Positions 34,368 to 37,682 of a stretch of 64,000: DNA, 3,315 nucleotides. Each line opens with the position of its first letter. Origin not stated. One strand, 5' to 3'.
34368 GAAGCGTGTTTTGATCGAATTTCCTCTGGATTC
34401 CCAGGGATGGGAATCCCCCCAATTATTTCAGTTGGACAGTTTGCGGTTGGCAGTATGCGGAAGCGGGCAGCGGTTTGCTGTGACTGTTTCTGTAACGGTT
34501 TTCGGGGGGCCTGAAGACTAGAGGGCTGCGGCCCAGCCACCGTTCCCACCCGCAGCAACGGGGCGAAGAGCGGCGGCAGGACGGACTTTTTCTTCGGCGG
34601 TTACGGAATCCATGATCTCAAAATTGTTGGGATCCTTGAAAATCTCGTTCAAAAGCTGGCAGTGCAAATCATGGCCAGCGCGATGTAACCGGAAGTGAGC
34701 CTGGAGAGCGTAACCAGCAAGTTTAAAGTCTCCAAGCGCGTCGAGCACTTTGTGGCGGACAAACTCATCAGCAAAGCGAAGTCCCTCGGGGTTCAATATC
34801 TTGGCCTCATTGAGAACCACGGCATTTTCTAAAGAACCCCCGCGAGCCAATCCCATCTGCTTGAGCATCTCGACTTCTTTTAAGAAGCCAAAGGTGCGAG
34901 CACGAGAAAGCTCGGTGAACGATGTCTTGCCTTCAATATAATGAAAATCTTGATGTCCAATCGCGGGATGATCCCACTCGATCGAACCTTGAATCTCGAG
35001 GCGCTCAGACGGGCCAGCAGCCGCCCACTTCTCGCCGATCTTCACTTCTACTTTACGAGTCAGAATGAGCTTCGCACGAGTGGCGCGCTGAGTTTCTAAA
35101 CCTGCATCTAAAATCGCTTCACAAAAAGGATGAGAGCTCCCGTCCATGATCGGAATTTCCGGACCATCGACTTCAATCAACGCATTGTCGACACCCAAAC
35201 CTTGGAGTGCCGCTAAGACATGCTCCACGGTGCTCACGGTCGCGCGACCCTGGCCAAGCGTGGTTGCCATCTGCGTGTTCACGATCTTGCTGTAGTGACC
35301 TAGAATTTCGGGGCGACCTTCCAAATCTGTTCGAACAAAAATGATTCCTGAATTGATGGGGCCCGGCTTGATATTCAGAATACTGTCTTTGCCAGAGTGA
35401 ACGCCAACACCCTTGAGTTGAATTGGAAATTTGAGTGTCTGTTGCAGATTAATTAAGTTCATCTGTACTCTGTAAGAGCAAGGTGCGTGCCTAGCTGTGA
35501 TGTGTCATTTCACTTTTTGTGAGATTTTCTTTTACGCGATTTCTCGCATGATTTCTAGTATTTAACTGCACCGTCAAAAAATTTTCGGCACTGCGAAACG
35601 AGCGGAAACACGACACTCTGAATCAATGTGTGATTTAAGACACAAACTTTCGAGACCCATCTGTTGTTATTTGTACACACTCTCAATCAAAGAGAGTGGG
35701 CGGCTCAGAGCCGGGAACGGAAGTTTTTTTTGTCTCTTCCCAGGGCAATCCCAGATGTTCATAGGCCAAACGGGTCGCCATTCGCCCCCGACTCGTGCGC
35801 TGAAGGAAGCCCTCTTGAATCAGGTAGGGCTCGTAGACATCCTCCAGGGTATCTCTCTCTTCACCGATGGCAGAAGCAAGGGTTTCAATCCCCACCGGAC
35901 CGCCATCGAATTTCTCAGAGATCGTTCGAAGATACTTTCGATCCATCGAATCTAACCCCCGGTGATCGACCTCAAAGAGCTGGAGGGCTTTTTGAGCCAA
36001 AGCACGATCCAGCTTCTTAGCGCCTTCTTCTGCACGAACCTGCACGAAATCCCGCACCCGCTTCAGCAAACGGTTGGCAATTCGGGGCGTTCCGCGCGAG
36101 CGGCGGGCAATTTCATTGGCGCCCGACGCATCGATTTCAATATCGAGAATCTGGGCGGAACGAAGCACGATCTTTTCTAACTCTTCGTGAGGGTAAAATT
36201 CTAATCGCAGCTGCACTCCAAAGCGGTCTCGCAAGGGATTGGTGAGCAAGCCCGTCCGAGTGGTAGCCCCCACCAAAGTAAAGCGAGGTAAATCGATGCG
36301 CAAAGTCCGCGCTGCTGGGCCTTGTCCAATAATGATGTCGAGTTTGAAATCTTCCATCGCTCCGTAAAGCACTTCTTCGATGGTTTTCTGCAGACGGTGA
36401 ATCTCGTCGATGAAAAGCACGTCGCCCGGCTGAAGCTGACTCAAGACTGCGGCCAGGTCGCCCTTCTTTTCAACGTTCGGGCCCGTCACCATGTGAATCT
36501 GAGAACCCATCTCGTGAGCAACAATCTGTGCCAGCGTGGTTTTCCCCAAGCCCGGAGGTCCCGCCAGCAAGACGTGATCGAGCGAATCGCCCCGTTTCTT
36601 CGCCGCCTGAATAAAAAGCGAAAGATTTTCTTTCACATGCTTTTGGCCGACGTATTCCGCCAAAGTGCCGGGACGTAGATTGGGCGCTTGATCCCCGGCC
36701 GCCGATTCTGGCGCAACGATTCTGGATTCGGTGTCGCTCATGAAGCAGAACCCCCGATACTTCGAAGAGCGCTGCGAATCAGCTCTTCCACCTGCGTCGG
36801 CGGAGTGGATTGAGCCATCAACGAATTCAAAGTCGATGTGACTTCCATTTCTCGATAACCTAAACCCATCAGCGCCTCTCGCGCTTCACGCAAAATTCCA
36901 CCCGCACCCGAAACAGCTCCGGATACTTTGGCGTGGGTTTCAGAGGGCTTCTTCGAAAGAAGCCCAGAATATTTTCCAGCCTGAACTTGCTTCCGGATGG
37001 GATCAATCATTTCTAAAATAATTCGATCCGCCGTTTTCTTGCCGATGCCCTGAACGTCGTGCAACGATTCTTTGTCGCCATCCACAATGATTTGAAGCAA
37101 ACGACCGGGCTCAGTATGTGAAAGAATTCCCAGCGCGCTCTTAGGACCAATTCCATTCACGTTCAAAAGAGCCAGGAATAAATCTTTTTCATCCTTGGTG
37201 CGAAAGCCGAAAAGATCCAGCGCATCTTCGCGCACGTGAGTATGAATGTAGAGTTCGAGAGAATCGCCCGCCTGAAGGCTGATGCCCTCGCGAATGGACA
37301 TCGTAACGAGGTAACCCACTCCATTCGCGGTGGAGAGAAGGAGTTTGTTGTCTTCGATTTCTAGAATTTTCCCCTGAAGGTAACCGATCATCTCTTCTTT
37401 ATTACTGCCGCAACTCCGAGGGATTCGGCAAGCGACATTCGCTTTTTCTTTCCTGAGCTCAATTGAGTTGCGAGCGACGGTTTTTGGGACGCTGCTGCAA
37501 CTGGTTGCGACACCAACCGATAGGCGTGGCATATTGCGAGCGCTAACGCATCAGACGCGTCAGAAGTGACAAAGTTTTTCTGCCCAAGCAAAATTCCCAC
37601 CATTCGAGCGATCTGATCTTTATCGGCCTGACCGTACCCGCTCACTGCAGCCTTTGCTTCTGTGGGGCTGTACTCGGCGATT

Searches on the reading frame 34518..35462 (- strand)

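Call 49: search_protein_families(library=pfam, proteins=[window:34518-35462:-], max_evalue=0.001)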
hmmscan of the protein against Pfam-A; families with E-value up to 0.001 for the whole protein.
window:34518-35462:- (314 aa): 1 family
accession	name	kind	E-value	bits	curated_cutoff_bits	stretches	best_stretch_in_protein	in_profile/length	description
PF03331.19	LpxC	-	1.6e-98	329.9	27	1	7-275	1-267/268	UDP-3-O-acyl N-acetylglycosamine deacetylase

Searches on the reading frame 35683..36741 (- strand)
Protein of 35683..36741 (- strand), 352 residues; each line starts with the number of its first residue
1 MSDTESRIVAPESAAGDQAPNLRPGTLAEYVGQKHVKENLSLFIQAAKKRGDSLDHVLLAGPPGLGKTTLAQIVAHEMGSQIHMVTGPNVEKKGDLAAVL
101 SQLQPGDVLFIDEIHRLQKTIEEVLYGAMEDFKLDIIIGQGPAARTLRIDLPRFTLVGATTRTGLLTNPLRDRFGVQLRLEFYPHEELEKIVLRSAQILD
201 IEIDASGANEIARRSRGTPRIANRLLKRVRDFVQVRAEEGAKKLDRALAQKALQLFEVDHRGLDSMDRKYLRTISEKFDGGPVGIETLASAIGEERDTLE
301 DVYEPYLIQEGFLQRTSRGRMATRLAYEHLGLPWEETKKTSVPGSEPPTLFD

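Call 49: search_protein_families(library=pfam, proteins=[window:35683-36741:-], max_evalue=0.001)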
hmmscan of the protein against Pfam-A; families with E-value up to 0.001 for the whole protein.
window:35683-36741:- (352 aa): 17 families
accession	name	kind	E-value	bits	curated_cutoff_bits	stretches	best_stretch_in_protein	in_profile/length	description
PF05496.18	RuvB_N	-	2.4e-78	261.8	27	1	22-180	1-159/159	Holliday junction DNA helicase RuvB P-loop domain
PF17864.7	AAA_lid_4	-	1.2e-30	105.5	27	1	183-259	1-74/74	RuvB AAA lid domain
PF05491.19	RuvB_C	-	1.8e-28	98.7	24.7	1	261-330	2-71/72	RuvB C-terminal winged helix domain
PF00004.35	AAA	-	9.5e-21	75.1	21.2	1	57-180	1-129/131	ATPase family associated with various cellular activities (AAA)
PF07728.20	AAA_5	-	7e-10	39.5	22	1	56-174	1-139/139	AAA domain (dynein-related subfamily)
PF01078.27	Mg_chelatase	-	2.7e-06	27.4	20.3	0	28-74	3-42/207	Magnesium chelatase, subunit ChlI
PF06068.19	TIP49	-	3e-06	27.1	23.8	1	30-85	26-81/347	TIP49 P-loop domain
PF13173.12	AAA_14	-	2.2e-05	24.9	27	1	57-137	5-94/129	AAA domain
PF13191.12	AAA_16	-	4e-05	24.6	32.6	0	49-87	20-58/167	AAA ATPase domain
PF20720.3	nSTAND3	-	0.00013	22.2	27.2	1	46-81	9-44/155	Novel STAND NTPase 3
PF13401.12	AAA_22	-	0.00023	21.9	27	0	56-102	7-57/130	AAA domain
PF14532.12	Sigma54_activ_2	-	0.00036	21.2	25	1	56-129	23-93/138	Sigma-54 interaction domain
PF00910.28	RNA_helicase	-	0.00045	21.1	21.5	1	57-127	1-73/105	RNA helicase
PF13238.12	AAA_18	-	0.00055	20.8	29.4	0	57-126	1-68/128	AAA domain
PF25199.1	nSTAND_NTPase5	-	0.00067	19.9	34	0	38-129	26-120/145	Novel STAND NTPase 5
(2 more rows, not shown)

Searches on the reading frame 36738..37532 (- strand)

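Call 49: search_protein_families(library=pfam, proteins=[window:36738-37532:-], max_evalue=0.001)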
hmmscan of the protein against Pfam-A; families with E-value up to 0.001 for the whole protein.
window:36738-37532:- (264 aa): 5 families
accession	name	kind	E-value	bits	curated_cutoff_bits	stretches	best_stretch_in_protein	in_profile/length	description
PF01330.27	RuvA_N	-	1.3e-17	64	23.6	1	48-109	1-61/61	RuvA N terminal domain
PF14520.12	HHH_5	-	3.8e-14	53.3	27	1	119-174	1-54/57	Helix-hairpin-helix domain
PF07499.19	RuvA_C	-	1.6e-08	35.4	24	1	214-259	3-46/47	RuvA, C-terminal domain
PF00633.29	HHH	-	1.1e-05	25.4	24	0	153-172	9-28/30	Helix-hairpin-helix motif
PF21176.3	RecR_HhH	-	0.00033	20.9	27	0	161-184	12-35/45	RecR, helix-hairpin-helix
